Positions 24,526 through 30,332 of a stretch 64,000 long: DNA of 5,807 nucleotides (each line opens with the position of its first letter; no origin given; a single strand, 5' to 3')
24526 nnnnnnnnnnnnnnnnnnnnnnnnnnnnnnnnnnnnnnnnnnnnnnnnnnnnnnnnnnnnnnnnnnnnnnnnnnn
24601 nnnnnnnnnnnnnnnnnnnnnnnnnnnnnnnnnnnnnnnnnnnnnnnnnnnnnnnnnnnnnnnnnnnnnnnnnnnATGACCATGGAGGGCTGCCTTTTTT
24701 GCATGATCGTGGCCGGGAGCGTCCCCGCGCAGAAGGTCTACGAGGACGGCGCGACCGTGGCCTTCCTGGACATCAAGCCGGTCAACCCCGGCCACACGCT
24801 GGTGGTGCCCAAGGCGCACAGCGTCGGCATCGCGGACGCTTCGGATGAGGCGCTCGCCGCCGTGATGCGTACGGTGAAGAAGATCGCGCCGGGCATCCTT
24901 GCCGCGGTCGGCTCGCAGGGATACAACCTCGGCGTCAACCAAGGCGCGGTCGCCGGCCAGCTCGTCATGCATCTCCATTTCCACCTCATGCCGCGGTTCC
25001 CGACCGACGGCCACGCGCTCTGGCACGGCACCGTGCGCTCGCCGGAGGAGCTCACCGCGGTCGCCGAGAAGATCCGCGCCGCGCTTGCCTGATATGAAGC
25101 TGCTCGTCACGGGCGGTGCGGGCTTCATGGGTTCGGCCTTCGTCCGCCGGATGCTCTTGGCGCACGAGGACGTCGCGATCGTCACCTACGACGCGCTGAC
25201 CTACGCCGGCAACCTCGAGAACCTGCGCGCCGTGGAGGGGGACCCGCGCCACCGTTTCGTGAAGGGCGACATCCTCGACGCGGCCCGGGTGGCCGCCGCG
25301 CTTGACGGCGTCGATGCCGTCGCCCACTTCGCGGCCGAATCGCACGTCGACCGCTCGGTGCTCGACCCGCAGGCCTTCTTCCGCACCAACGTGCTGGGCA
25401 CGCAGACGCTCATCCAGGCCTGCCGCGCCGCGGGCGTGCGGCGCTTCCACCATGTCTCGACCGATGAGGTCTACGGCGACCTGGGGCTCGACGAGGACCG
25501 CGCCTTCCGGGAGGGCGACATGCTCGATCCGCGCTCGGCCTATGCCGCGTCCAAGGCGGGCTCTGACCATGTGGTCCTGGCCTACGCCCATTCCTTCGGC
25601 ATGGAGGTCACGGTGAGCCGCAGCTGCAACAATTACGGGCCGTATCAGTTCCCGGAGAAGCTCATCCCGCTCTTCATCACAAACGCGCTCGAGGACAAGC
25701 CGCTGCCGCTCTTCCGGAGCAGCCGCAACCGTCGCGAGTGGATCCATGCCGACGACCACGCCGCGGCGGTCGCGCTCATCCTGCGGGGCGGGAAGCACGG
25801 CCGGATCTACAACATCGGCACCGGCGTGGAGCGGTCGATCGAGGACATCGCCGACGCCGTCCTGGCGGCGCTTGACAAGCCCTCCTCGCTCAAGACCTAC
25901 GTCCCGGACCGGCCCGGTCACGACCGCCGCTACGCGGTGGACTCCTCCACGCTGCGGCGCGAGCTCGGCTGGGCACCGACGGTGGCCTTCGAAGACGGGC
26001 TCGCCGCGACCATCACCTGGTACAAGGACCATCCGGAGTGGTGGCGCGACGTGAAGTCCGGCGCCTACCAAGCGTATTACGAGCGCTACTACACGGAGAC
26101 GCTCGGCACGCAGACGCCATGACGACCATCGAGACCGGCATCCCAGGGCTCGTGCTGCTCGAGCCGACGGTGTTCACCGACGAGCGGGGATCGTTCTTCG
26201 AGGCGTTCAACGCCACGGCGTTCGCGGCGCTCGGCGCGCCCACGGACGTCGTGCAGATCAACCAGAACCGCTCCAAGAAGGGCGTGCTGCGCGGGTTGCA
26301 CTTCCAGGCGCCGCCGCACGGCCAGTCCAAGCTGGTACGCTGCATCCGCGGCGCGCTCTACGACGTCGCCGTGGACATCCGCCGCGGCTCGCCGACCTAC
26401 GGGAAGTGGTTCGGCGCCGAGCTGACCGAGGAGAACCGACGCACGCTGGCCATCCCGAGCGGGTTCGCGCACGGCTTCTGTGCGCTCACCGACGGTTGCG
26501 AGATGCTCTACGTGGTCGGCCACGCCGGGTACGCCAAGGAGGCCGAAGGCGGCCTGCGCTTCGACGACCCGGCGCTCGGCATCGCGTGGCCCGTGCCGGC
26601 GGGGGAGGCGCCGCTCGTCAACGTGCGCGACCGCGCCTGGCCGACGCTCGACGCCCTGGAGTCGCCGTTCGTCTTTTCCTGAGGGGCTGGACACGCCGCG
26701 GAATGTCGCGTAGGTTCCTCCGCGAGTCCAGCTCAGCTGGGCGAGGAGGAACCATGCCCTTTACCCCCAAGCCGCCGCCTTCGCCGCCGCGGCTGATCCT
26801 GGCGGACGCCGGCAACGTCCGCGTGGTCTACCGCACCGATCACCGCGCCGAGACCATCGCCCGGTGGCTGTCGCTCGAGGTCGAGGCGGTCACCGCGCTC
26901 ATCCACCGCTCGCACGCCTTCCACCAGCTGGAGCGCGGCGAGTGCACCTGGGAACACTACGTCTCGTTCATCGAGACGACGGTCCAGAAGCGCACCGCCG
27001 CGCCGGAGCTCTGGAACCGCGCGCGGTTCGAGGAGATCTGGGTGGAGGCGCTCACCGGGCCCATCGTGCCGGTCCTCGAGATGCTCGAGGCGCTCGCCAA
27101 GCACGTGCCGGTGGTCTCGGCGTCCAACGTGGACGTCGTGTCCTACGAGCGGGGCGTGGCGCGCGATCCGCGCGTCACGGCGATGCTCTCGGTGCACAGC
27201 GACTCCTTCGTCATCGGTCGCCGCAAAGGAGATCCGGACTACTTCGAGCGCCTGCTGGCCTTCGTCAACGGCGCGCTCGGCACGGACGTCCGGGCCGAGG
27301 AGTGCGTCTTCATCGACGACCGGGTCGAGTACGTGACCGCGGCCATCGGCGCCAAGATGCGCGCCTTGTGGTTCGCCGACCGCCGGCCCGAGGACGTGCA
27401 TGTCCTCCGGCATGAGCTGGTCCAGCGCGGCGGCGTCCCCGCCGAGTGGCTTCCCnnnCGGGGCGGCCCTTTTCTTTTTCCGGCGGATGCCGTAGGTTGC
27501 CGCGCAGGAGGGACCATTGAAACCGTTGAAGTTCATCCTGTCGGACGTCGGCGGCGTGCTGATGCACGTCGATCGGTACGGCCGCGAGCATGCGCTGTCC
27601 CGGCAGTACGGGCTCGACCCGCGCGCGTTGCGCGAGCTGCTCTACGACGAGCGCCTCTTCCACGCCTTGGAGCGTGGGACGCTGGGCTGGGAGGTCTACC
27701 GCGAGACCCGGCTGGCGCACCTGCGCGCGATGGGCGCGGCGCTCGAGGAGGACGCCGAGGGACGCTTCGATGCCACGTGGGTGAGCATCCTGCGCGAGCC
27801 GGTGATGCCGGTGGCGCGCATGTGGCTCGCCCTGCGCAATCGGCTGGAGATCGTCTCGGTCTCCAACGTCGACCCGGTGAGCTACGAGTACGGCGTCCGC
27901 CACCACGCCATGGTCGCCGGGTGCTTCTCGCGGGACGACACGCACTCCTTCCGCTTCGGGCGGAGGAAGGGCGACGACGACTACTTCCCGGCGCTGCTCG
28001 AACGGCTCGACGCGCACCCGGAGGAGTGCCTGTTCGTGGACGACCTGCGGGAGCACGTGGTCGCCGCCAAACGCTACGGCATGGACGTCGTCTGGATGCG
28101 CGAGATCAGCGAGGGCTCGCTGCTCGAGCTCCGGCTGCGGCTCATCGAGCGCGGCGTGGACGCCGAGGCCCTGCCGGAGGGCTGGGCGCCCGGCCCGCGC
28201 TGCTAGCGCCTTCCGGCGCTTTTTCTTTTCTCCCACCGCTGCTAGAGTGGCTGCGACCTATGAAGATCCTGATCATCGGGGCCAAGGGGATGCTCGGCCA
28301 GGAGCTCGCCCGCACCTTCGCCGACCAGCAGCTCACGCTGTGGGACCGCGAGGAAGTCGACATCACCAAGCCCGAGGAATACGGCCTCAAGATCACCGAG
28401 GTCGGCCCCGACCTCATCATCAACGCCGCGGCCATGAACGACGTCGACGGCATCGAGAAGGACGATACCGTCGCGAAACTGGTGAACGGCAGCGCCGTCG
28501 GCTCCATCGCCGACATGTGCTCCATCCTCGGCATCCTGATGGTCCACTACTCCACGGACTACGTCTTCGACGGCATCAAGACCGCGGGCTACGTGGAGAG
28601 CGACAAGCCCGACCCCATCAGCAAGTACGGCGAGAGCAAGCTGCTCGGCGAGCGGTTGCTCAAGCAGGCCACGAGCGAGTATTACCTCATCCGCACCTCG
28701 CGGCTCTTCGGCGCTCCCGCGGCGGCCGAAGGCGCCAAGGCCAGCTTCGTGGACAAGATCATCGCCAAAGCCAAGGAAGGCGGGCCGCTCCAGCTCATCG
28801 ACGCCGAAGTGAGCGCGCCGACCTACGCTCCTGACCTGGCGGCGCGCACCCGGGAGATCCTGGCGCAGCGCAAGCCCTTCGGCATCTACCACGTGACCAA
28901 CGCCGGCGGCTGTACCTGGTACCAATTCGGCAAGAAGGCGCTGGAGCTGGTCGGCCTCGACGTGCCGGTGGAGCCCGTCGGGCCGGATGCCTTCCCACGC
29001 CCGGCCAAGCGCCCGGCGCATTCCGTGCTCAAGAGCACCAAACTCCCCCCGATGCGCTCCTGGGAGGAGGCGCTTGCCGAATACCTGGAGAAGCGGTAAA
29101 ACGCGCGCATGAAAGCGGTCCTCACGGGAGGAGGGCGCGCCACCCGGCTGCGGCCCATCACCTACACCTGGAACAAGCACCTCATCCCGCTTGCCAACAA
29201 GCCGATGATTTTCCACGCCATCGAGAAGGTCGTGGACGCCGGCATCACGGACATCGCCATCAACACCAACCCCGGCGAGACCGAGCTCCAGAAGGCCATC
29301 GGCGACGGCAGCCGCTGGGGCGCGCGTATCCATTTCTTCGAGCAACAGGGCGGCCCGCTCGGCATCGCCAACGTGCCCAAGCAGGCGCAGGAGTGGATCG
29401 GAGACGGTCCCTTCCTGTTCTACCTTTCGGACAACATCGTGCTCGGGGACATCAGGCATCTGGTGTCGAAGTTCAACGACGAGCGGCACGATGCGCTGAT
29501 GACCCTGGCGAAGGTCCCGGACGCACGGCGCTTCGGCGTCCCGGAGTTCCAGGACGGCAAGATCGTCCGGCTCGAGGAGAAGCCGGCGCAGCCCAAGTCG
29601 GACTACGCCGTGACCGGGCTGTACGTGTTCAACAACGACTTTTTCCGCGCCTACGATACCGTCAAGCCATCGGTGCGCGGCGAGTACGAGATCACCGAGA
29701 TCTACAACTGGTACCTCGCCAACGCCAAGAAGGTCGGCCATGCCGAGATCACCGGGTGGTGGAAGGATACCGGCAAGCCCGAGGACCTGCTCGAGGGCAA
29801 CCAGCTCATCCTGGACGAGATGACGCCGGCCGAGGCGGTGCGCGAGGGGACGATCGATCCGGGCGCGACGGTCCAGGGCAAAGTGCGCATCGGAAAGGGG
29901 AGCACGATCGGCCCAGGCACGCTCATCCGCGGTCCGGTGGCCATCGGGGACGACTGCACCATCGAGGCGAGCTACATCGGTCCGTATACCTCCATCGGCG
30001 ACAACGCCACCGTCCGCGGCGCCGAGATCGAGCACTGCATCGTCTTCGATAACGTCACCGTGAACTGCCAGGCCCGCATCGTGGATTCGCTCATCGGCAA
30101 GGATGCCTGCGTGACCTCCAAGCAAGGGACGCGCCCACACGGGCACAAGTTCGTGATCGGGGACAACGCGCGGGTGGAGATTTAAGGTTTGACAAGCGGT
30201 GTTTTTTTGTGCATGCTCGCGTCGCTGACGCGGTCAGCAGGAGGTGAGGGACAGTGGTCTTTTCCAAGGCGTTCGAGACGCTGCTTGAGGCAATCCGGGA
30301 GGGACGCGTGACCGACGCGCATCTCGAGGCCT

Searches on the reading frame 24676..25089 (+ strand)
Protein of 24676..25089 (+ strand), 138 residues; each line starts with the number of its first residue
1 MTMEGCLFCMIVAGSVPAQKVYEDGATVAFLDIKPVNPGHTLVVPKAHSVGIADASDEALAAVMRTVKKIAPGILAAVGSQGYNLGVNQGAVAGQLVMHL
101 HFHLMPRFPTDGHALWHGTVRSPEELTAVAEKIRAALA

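Call 28: search_protein_families(library=pfam, proteins=[window:24676-25089:+], max_evalue=0.01)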
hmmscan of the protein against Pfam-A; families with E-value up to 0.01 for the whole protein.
window:24676-25089:+ (138 aa): 2 families
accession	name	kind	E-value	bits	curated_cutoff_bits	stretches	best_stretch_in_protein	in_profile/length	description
PF01230.28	HIT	-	6.1e-27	94.6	21.5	1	15-109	3-97/98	HIT domain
PF11969.13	DcpS_C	-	7.7e-13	49.4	24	1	6-106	2-101/114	Scavenger mRNA decapping enzyme C-term binding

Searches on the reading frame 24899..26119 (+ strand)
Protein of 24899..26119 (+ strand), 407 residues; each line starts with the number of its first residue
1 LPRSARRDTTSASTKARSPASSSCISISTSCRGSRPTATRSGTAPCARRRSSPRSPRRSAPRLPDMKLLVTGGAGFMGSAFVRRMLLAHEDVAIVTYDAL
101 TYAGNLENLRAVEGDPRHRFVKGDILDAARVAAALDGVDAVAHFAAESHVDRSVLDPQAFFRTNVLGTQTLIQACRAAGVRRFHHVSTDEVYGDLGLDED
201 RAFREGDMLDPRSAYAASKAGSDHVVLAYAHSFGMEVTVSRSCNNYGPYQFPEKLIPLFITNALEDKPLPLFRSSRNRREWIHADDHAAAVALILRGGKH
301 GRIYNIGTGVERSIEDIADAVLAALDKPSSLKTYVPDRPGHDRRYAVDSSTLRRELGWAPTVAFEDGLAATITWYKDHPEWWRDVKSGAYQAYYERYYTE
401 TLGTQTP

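Call 12: search_protein_families(library=pfam, proteins=[window:24899-26119:+], max_evalue=0.001)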
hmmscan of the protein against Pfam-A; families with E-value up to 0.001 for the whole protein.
window:24899-26119:+ (407 aa): 8 families
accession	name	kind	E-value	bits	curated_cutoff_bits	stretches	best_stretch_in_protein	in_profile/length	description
PF16363.11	GDP_Man_Dehyd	-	1.1e-71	242.4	27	1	69-369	1-330/332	GDP-mannose 4,6 dehydratase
PF01370.27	Epimerase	-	2.4e-65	220.7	20.9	1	69-307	2-240/240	NAD dependent epimerase/dehydratase family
PF01073.25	3Beta_HSD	-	6.9e-22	78.2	22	1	69-249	1-185/280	3-beta hydroxysteroid dehydrogenase/isomerase family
PF02719.21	Polysacc_synt_2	-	4.8e-18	65.8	20.2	1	68-190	1-130/293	Polysaccharide biosynthesis protein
PF04321.23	RmlD_sub_bind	-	3.6e-16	59.5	27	1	66-247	1-153/287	RmlD substrate binding domain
PF07993.18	NAD_binding_4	-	9.8e-14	51.6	20.1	1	70-242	1-204/258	Male sterility protein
PF13460.12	NAD_binding_10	-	3.8e-12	46.9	27.2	1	72-216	1-122/184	NAD(P)H-binding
PF05368.20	NmrA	-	2.4e-06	27.8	27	1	66-183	3-102/298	NmrA-like family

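Call 44: search_protein_families(library=ncbifam, proteins=[window:24899-26119:+], max_evalue=1e-8)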
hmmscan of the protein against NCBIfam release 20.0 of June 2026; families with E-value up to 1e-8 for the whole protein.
window:24899-26119:+ (407 aa): 25 families
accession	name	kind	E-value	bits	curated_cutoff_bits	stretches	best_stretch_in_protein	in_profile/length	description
TIGR01181.1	dTDP_gluc_dehyt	equivalog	3.1e-126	420.8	365.1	1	67-385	1-321/321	dTDP-glucose 4,6-dehydratase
NF007490.0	PRK10084.1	subfamily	8.3e-96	321.1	649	1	66-399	1-358/361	dTDP-glucose 4,6-dehydratase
NF007582.0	PRK10217.1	equivalog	4.1e-91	305.7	698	1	67-392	3-348/355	dTDP-glucose 4,6-dehydratase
TIGR04180.1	EDH_00030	hypoth_equivalog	2.3e-42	145.1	475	1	69-361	2-295/297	NAD-dependent 4,6-dehydratase LegB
TIGR01179.1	galE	equivalog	2.1e-38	132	262.3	1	67-247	1-178/332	UDP-glucose 4-epimerase GalE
NF007956.0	PRK10675.1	subfamily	4.6e-28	98.3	394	1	66-221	1-155/338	UDP-glucose 4-epimerase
TIGR02622.1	CDP_4_6_dhtase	equivalog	3.3e-27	95.6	278.45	1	66-378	5-333/352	CDP-glucose 4,6-dehydratase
TIGR02197.1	heptose_epim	equivalog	1.6e-24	86.7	274.6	1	68-377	1-315/316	ADP-glyceromanno-heptose 6-epimerase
NF042422.1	oxyalk_red_OleD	equivalog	1.4e-22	80.5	580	1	66-332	1-257/329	2-alkyl-3-oxoalkanoate reductase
TIGR03589.1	PseB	equivalog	1.4e-21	76.8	407.75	1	67-323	6-242/324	UDP-N-acetylglucosamine 4,6-dehydratase (inverting)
NF052578.1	StrlDmthSdmBMthl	equivalog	4.3e-21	76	600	1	66-319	1-239/328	sterol demethylase protein SdmB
TIGR03466.1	HpnA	hypoth_equivalog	1.1e-20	73.8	367.65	1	66-308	1-230/327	hopanoid-associated sugar epimerase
NF011728.1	PRK15181.1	equivalog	9.5e-20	70.9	760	1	66-378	16-340/348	Vi polysaccharide biosynthesis UDP-N-acetylglucosaminuronic acid C-4 epimerase TviC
NF047922.1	GDPFucSynFcl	equivalog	9.1e-18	64.7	500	1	67-378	4-304/308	GDP-L-fucose synthase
NF008872.0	PRK11908.1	equivalog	2.2e-17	63.1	294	1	66-326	2-272/349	bifunctional UDP-4-keto-pentose/UDP-xylose synthase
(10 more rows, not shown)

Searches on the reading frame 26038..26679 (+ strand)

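Call 12: search_protein_families(library=pfam, proteins=[window:26038-26679:+], max_evalue=0.001)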
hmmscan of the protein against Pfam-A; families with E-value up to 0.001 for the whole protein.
window:26038-26679:+ (214 aa): 1 family
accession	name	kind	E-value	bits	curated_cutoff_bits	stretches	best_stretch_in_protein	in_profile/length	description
PF00908.23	dTDP_sugar_isom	-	5.2e-65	218.7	27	1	32-205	1-167/168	dTDP-4-dehydrorhamnose 3,5-epimerase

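Call 44: search_protein_families(library=ncbifam, proteins=[window:26038-26679:+], max_evalue=1e-8)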
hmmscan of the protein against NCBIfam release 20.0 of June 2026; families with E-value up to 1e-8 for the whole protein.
window:26038-26679:+ (214 aa): 1 family
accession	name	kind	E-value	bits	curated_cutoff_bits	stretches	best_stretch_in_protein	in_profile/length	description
TIGR01221.1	rmlC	equivalog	5.8e-63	211.9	155.75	1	31-206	3-174/176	dTDP-4-dehydrorhamnose 3,5-epimerase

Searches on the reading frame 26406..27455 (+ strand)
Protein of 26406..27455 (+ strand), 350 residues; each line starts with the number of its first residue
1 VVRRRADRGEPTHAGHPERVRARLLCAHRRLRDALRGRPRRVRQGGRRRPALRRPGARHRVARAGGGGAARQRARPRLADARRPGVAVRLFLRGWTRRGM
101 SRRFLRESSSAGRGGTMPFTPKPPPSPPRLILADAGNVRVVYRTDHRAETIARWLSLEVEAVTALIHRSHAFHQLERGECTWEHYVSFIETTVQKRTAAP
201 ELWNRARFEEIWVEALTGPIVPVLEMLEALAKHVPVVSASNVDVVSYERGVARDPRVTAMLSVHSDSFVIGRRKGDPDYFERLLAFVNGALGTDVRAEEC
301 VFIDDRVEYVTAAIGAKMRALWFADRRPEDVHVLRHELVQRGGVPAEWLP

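Call 12: search_protein_families(library=pfam, proteins=[window:26406-27455:+], max_evalue=0.001)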
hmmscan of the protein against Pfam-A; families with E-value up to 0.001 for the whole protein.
window:26406-27455:+ (350 aa): 1 family
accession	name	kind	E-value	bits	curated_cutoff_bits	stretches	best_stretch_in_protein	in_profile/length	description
PF00702.32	Hydrolase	-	4.7e-05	24.3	26.4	1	174-316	53-190/191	haloacid dehalogenase-like hydrolase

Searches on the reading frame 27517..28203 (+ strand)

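Call 12: search_protein_families(library=pfam, proteins=[window:27517-28203:+], max_evalue=0.001)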
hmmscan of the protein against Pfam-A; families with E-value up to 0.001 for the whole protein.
window:27517-28203:+ (229 aa): 1 family
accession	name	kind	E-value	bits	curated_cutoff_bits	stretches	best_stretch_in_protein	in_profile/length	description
PF00702.32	Hydrolase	-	1.2e-05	26.3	26.4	1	8-187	5-190/191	haloacid dehalogenase-like hydrolase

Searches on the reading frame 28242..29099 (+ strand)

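Call 28: search_protein_families(library=pfam, proteins=[window:28242-29099:+], max_evalue=0.01)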
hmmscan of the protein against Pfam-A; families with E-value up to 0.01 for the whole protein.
window:28242-29099:+ (285 aa): 6 families
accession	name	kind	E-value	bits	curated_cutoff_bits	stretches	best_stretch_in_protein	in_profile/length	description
PF04321.23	RmlD_sub_bind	-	3e-74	250.1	27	1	7-284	1-284/287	RmlD substrate binding domain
PF01370.27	Epimerase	-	1.1e-18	67.9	20.9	1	9-187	1-203/240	NAD dependent epimerase/dehydratase family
PF16363.11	GDP_Man_Dehyd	-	4.2e-07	30.2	27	1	38-212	58-242/332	GDP-mannose 4,6 dehydratase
PF02719.21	Polysacc_synt_2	-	0.00012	21.9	20.2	0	49-189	71-198/293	Polysaccharide biosynthesis protein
PF01073.25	3Beta_HSD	-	0.0086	15.6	22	0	39-144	52-161/280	3-beta hydroxysteroid dehydrogenase/isomerase family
PF07993.18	NAD_binding_4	-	0.0089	15.6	20.1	0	57-162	90-214/258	Male sterility protein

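Call 44: search_protein_families(library=ncbifam, proteins=[window:28242-29099:+], max_evalue=1e-8)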
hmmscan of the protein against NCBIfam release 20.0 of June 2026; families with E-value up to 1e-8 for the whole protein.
window:28242-29099:+ (285 aa): 2 families
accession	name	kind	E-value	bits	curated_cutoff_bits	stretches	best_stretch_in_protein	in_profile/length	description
TIGR01214.1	rmlD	equivalog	1.9e-75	253.6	224.05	1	8-284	1-284/285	dTDP-4-dehydrorhamnose reductase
NF007440.0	PRK09987.1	equivalog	8.6e-40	136.9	308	1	7-268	1-271/299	dTDP-4-dehydrorhamnose reductase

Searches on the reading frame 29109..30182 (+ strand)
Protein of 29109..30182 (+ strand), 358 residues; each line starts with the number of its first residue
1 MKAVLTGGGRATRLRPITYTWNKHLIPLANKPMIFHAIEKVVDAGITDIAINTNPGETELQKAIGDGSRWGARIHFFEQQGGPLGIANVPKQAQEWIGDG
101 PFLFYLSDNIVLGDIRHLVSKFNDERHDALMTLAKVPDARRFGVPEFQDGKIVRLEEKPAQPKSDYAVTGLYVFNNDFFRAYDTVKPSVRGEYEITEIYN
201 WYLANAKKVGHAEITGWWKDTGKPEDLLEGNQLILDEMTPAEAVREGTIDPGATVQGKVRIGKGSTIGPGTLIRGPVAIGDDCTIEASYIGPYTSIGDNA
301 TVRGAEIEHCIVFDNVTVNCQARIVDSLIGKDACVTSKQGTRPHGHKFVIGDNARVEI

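Call 12: search_protein_families(library=pfam, proteins=[window:29109-30182:+], max_evalue=0.001)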
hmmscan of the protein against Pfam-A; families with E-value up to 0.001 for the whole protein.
window:29109-30182:+ (358 aa): 6 families
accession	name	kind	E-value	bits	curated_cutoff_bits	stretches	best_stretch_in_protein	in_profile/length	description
PF00483.29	NTP_transferase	-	3.2e-47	161.6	21.2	1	2-236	1-244/245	Nucleotidyl transferase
PF00132.30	Hexapep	-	5.2e-12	45.4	27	2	259-287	2-30/36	Bacterial transferase hexapeptide (six repeats)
PF25084.1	LbH_EIF2B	-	1.3e-10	41.6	54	1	257-339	8-85/105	EIF2B subunit epsilon LbH domain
PF14602.12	Hexapep_2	-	5.6e-06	26.4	27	1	259-287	2-28/34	Hexapeptide repeat of succinyl-transferase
PF12804.13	NTP_transf_3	-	8e-06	26.6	27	1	4-129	2-118/160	MobA-like NTP transferase domain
PF24894.1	Hexapep_GlmU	-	0.00032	21.2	23.3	0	296-336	21-61/104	GlmU-like, C-terminal hexapeptide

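Call 44: search_protein_families(library=ncbifam, proteins=[window:29109-30182:+], max_evalue=1e-8)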
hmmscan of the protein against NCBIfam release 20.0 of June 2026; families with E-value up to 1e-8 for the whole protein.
window:29109-30182:+ (358 aa): 20 families
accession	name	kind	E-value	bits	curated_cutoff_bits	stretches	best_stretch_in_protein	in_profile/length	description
TIGR01208.1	rmlA_long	equivalog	1.5e-112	376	320.25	1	2-357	1-352/353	glucose-1-phosphate thymidylyltransferase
TIGR03992.1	Arch_glmU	subfamily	1e-66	225.5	292.1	1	1-334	1-326/393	bifunctional sugar-1-phosphate nucleotidylyltransferase/acetyltransferase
TIGR01207.1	rmlA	equivalog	8.3e-48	162.9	360.65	1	3-234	2-236/286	glucose-1-phosphate thymidylyltransferase RfbA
NF041173.1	Sug_nt_acttase_Thmprot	equivalog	4.6e-44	151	600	1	1-333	1-325/405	bifunctional sugar-1-phosphate nucleotidylyltransferase/acetyltransferase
NF012024.0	PRK15480.1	equivalog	4.7e-43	147.4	588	1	2-234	5-240/292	glucose-1-phosphate thymidylyltransferase RfbA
NF052502.1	man1P_GTase_Rv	exception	1.8e-42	145.5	440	1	2-302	2-313/352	mannose-1-phosphate guanylyltransferase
NF041313.1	UDPGP_AglF_Halo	equivalog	4.3e-37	127.8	400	1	1-232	1-232/234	UTP--glucose-1-phosphate uridylyltransferase AglF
NF045761.1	NAMPUrTaseMurU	equivalog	3.8e-23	82.5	250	1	1-230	1-223/226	N-acetylmuramate alpha-1-phosphate uridylyltransferase MurU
NF003670.0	PRK05293.1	equivalog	5.7e-23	81.5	470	1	108-339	127-356/382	glucose-1-phosphate adenylyltransferase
TIGR01099.1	galU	equivalog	1.4e-20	74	326.8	1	74-229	96-260/261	UTP--glucose-1-phosphate uridylyltransferase GalU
TIGR02091.1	glgC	equivalog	3.6e-15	55.9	424.9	1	106-337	120-358/364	glucose-1-phosphate adenylyltransferase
NF010934.1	PRK14354.1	equivalog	1.3e-14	53.6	450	1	3-324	2-328/447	bifunctional UDP-N-acetylglucosamine diphosphorylase/glucosamine-1-phosphate N-acetyltransferase GlmU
NF010937.0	PRK14357.1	equivalog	5.7e-14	51.8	658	1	1-328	1-325/448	bifunctional UDP-N-acetylglucosamine diphosphorylase/glucosamine-1-phosphate N-acetyltransferase GlmU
NF010935.0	PRK14355.1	equivalog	3.8e-13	48.9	718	1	3-323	6-334/459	bifunctional UDP-N-acetylglucosamine diphosphorylase/glucosamine-1-phosphate N-acetyltransferase GlmU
TIGR01173.1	glmU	equivalog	6.2e-13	48.4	366.85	1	3-324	3-329/452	bifunctional UDP-N-acetylglucosamine diphosphorylase/glucosamine-1-phosphate N-acetyltransferase GlmU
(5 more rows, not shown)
